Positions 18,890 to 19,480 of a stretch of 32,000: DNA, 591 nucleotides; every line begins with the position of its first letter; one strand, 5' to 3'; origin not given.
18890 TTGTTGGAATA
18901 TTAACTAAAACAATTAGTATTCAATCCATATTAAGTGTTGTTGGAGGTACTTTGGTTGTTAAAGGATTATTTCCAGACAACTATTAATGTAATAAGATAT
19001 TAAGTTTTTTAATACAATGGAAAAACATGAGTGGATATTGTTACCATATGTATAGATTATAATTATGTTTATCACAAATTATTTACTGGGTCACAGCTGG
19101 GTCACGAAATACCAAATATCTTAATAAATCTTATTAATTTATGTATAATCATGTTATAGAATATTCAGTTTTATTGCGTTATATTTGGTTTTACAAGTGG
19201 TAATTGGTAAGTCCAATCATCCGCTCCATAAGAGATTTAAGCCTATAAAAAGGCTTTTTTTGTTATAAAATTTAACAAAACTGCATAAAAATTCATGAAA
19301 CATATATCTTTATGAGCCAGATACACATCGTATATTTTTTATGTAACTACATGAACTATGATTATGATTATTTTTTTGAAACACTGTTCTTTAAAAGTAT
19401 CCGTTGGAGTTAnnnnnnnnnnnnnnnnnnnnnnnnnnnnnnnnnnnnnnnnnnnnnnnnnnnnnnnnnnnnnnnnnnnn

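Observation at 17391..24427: Family of integrase-less mini-cassettes with conserved arms carrying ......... repeats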

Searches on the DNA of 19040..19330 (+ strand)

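Call 13: search_dna_similar(query=window:19040-19330:+, collection=phages, mode=distant, max_evalue=0.01)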
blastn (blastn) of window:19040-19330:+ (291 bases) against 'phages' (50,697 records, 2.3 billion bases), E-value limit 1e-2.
No match.
